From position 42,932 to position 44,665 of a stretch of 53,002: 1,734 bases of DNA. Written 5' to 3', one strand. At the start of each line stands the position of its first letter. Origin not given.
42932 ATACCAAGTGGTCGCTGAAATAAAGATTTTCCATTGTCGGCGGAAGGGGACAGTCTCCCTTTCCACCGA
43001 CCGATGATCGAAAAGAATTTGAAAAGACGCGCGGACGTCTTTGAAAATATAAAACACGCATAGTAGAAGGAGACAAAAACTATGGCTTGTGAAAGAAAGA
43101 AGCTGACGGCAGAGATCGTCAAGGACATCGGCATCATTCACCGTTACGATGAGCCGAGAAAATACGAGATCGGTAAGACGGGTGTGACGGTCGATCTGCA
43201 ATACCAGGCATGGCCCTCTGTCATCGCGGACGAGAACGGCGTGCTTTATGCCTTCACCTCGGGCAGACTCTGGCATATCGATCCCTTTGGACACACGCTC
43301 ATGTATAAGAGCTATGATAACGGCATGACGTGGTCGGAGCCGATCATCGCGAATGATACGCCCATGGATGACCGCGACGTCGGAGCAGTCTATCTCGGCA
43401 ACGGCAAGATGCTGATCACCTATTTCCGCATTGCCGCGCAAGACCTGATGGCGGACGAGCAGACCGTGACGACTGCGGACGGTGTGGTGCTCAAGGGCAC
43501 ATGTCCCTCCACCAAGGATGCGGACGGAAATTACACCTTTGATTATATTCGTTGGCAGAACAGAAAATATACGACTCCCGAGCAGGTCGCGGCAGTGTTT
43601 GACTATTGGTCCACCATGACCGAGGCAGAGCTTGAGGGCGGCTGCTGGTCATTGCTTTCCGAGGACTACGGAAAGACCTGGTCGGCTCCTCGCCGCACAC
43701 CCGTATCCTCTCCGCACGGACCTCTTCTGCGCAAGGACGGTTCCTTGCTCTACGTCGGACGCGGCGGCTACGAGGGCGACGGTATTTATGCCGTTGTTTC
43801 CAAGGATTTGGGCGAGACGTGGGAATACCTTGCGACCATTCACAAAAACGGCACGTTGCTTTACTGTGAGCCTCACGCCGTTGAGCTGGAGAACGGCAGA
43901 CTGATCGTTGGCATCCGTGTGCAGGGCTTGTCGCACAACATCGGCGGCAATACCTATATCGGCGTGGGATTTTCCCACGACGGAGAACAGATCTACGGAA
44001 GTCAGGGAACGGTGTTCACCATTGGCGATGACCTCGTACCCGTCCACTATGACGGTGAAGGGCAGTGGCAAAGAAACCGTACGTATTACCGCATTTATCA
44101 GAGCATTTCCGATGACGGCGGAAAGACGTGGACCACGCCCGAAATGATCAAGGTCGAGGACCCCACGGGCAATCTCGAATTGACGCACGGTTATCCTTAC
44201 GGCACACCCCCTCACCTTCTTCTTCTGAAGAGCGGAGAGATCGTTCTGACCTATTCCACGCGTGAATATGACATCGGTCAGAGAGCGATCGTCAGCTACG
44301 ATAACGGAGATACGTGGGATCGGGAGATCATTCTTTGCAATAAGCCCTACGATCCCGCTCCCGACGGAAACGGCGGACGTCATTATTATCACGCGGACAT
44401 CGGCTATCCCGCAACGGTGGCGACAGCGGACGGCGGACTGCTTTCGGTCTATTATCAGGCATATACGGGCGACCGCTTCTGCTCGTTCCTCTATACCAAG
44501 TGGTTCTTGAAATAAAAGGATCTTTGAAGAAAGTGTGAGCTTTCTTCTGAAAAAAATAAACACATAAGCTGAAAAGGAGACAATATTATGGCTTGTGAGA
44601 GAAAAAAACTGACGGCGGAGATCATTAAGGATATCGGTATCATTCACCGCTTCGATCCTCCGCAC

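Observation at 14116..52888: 39-kb co-oriented super-cluster: 12 sialidase-like propeller domains, 5 GLUG/beta-helix stalk proteins, one orphan binding lipoprotein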

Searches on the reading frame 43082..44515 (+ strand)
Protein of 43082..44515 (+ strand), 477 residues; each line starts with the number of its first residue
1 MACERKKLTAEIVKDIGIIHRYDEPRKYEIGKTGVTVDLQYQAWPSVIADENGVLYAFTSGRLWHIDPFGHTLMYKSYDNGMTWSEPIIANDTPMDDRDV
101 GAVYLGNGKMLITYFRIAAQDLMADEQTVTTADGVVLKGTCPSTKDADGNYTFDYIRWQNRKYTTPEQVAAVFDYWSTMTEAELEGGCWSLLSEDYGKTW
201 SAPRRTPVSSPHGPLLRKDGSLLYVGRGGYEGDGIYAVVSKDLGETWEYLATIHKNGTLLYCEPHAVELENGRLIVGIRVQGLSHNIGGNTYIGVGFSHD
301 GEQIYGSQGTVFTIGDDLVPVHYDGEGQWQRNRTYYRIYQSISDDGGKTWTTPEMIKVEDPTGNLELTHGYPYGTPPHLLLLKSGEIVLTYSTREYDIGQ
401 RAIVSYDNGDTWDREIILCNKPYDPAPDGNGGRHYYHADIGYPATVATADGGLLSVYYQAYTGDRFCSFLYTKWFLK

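Call 4: search_protein_families(library=pfam, proteins=[window:43082-44515:+], max_evalue=0.01)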
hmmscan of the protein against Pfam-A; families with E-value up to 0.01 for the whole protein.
window:43082-44515:+ (477 aa): 3 families
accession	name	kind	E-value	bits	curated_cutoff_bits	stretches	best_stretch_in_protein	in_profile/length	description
PF13088.12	BNR_2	-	1.1e-21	77.9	31.4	1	226-452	73-274/277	BNR repeat-like domain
PF02012.26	BNR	-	1.5e-09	36.9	27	0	342-351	2-11/12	BNR/Asp-box repeat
PF15899.11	BNR_6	-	0.0015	18.8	27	0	193-200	4-11/14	BNR-Asp box repeat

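Call 7: search_solved_structures(query=window:43082-44515:+, max_evalue=1, show_alignments=2)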
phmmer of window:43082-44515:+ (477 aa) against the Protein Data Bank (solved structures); distinct sequences matched with E-value up to 1: 13.
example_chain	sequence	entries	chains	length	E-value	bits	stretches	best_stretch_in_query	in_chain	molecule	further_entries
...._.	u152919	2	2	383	4.2e-06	29.1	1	191-253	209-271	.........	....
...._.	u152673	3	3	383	9.8e-06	27.9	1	191-253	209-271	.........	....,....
8du5_A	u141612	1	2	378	0.0046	19.1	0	193-250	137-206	Sialidase-1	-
9db6_A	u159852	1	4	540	0.0058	18.7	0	191-255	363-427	BNR/Asp-box repeat protein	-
1t27_A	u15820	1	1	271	0.0066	18.6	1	380-477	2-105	Phosphatidylinositol transfer protein alpha isoform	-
8pqo_A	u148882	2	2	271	0.0071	18.4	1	379-477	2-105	Phosphatidylinositol transfer protein alpha isoform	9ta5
1uw5_A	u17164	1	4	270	0.0095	18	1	380-477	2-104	PHOSPHATIDYLINOSITOL TRANSFER PROTEIN ALPHA ISOFORM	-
1kcm_A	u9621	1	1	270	0.012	17.7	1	381-477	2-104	Phosphatidylinositol Transfer Protein alpha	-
4bbw_A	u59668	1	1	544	0.017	17.2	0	191-250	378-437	SIALIDASE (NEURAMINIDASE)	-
4q6k_A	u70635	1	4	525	0.06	15.4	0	72-96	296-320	BNR/Asp-box repeat protein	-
2a1l_A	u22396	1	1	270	0.082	14.9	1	381-477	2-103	Phosphatidylinositol transfer protein beta isoform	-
5hx0_A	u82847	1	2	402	0.099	14.7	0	235-284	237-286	Uncharacterized protein Dfer_1899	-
4fj6_A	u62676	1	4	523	0.1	14.7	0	191-248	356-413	glycoside hydrolase family 33, candidate sialidase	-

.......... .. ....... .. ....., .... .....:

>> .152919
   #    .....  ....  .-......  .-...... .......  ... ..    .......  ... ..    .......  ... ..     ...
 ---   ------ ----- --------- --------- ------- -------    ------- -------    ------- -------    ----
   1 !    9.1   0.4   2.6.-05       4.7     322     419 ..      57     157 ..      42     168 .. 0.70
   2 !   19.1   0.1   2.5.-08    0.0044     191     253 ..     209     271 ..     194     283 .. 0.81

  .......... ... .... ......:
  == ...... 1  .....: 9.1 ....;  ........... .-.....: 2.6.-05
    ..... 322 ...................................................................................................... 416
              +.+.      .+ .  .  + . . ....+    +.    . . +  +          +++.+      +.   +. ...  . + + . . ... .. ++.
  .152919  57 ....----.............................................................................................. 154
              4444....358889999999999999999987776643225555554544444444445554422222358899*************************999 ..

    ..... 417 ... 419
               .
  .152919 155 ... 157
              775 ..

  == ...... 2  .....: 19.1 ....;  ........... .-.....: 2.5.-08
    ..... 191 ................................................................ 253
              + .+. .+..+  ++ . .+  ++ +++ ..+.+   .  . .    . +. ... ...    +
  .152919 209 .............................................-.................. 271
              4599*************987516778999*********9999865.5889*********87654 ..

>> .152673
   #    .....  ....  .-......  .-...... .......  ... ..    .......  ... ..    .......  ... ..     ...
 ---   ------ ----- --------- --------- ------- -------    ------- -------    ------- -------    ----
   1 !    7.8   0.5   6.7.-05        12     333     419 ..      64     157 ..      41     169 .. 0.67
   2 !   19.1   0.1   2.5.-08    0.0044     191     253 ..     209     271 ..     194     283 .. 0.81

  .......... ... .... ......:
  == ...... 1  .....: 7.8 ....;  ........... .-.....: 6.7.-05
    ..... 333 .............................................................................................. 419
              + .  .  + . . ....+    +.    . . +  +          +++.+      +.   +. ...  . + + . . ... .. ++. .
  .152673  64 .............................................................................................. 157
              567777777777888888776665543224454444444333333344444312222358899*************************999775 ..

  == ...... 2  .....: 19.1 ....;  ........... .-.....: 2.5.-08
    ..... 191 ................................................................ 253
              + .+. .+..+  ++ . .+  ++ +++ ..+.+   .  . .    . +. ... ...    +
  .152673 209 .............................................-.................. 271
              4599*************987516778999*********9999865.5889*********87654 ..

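Call 8: search_protein_families(library=ncbifam, proteins=[window:43082-44515:+], max_evalue=0.1)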
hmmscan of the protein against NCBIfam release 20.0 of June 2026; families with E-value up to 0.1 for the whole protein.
window:43082-44515:+ (477 aa): 1 family
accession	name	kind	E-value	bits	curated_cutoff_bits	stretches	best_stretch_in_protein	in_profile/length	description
NF045728.1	glycosyl_F510_1955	equivalog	0.0035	16.6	175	0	191-260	161-223/246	F510_1955 family glycosylhydrolase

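Call 9: find_homologous_proteins(query=window:43082-44515:+, max_evalue=0.00001)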
Query window:43082-44515:+ (477 aa): 654 proteins with E <= 0.00001 among 8000 candidates; the best 120 are listed.
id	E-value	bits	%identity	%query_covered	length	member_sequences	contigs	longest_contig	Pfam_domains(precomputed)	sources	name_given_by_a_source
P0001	0.0e+0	1120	99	100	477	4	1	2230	PF02012.27,PF13088.13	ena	-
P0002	7.5e-222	756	67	99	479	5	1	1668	PF25852.1,PF02012.27,PF13088.13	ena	-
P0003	3.5e-200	684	64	100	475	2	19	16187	PF02012.27,PF13088.13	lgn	-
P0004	9.1e-192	657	60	100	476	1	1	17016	PF02012.27,PF13088.13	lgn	-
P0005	1.2e-188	646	59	100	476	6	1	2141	PF02012.27,PF13088.13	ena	-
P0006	1.1e-178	613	58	99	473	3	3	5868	PF02012.27,PF13088.13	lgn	-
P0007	7.5e-173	594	58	99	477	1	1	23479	PF24316.2,PF02012.27,PF13088.13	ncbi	-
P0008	1.7e-167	576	57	99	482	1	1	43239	PF15899.12,PF24316.2,PF02012.27,PF13088.13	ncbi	-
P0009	7.7e-76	274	39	95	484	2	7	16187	PF24316.2,PF02012.27,PF13088.13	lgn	-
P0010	3.8e-74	269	37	96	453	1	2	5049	PF24316.2,PF13088.13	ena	-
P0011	5.2e-73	265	34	96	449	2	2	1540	PF15899.12,PF24316.2,PF02012.27,PF13088.13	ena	-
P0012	1.9e-70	256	36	99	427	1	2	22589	PF24316.2,PF02012.27,PF13088.13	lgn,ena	-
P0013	2.9e-70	256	38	99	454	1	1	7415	PF02012.27,PF13088.13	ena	-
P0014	7.2e-70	254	36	92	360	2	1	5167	PF15899.12,PF02012.27,PF13088.13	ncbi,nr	ncbi:MAG: exo-alpha-sialidase [Clostridia bacterium]|nr:exo-alpha-sialidase [Clostridia bacterium]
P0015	3.2e-69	252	33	96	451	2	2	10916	PF24316.2,PF02012.27,PF13088.13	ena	-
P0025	1.2e-66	244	37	92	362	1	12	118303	PF02012.27,PF13088.13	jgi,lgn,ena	-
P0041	1.7e-63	233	35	99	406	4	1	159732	PF25852.1,PF02012.27,PF13088.13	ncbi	-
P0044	4.6e-63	232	33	93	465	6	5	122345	PF24316.2,PF02012.27,PF13088.13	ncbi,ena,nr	ncbi:MAG: exo-alpha-sialidase [Clostridia bacterium]|nr:exo-alpha-sialidase [Clostridia bacterium]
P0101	3.2e-59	219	36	92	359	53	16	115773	PF02012.27,PF13088.13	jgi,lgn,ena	-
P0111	1.1e-58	218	34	92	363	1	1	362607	PF02012.27,PF13088.13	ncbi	-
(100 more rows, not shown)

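Call 26: predict_structure(alignment_id=A1)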
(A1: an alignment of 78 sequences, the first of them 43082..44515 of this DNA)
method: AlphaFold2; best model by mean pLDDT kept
length: 477 residues; sequences in the alignment: 78
mean_pLDDT: 92.9   pTM: 0.92
mean pLDDT of the five models: 92.9, 92.3, 92.2, 90.2, 89.9
residues with pLDDT >= 90: 382; 70-90: 83; 50-70: 11; < 50: 1
segments of 3 or more residues with pLDDT < 50: none
pLDDT, mean of each block of 10 residues (from residue 1): 77 95 87 92 96 98 90 97 96 88 98 96 98 98 97 95 96 97 96 98 96 97 96 96 97 93 98 98 93 90 91 92 78 86 98 96 87 94 97 87 96 94 79 74 96 96 86 97
secondary structure, 60 per line:
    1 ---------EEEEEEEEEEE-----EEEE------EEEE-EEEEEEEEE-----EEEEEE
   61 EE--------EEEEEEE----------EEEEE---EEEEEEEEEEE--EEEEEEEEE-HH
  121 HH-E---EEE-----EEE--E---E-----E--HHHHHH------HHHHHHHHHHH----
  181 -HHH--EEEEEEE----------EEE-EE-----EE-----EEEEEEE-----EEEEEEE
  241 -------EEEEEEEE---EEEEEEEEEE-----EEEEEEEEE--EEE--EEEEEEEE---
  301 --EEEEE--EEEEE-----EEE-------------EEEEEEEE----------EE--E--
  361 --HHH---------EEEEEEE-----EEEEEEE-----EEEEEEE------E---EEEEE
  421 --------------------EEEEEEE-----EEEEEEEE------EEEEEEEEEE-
elements in order: E10-20 E26-29 E36-39 E41-49 E55-62 E71-77 E88-92 E96-106 E109-117 H119-122 E128-130 E136-138 H154-159 H166-176 E187-193 E204-206 E222-228 E234-240 E248-255 E259-268 E274-282 E285-287 E290-297 E303-307 E310-314 E320-322 E336-343 E375-381 E387-393 E399-405 E416-420 E441-447 E453-460 E467-476

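Call 29: fold_search(model_id=the predicted structure, library=pdb)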
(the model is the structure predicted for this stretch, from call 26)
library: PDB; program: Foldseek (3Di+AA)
matches with E <= 10: 821; with E <= 0.001: 318
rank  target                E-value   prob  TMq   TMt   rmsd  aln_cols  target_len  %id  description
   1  5hx0_B                2.9e-19  1.00  0.59  0.76   5.2       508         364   18  Crystal structure of unknown function protein Dfer_1899 fromDyadobacter fermentans DSM 18053 (released 2016-02-17)
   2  5hx0_A                7.3e-19  1.00  0.60  0.77   4.8       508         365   18  Crystal structure of unknown function protein Dfer_1899 fromDyadobacter fermentans DSM 18053 (released 2016-02-17)
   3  7a54_A                1.3e-13  1.00  0.52  0.53  10.5       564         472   14  Two copies of the catalytic domain of NanA sialidase from Streptococcus pneumoniae juxtaposed in the P212121 space gro (released 2020-11-18)
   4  2vvz_A                2.5e-13  1.00  0.53  0.54  10.8       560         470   14  Structure of the catalytic domain of Streptococcus pneumoniae sialidase NanA (released 2008-06-24)
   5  2ya7_B                2.6e-13  1.00  0.54  0.55   9.8       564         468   13  Crystal structure of Streptococcus pneumoniae NanA (TIGR4) in complex with Zanamivir (released 2011-04-27)
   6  8du5_A                2.8e-13  1.00  0.50  0.64   6.2       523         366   14  Murine sialidase-1 (NEU1) (released 2023-05-31)
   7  2ya7_A                5.1e-13  1.00  0.54  0.55  10.2       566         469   14  Crystal structure of Streptococcus pneumoniae NanA (TIGR4) in complex with Zanamivir (released 2011-04-27)
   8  8t24                  8.1e-13  1.00  0.51  0.49   6.4       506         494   14  Crystal Structure of Porphyromonas gingivalis Sialidase (PG_0352)- Fructose bound in CBM (released 2023-10-04)
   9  8gn6_A                8.5e-13  1.00  0.51  0.49   6.1       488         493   14  Crystallization of Sialidase from Porphyromonas gingivalis (released 2023-04-19)
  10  2w20_B                9.9e-13  1.00  0.56  0.56   9.7       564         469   14  Structure of the catalytic domain of the native NanA sialidase from Streptococcus pneumoniae (released 2008-12-23)
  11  8gn6_C                1.2e-12  1.00  0.50  0.48   6.1       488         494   14  Crystallization of Sialidase from Porphyromonas gingivalis (released 2023-04-19)
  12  8t26                  1.2e-12  1.00  0.51  0.48   6.6       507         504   14  Crystal Structure of Porphyromonas gingivalis Sialidase (PG_0352) D219A mutant bound to 3'-Sialyllactose (only Neu5Ac vi (released 2023-10-04)
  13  2w20_A                1.2e-12  1.00  0.55  0.56  10.0       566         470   15  Structure of the catalytic domain of the native NanA sialidase from Streptococcus pneumoniae (released 2008-12-23)
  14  6qzh                  1.2e-12  1.00  0.52  0.35  10.7       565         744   14  Structure of the human CC Chemokine Receptor 7 in complex with the intracellular allosteric antagonist Cmp2105 and the i (released 2019-09-04)
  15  2ya4_A                1.4e-12  1.00  0.54  0.55  10.1       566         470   14  Crystal structure of Streptococcus pneumoniae NanA (TIGR4) (released 2011-04-27)
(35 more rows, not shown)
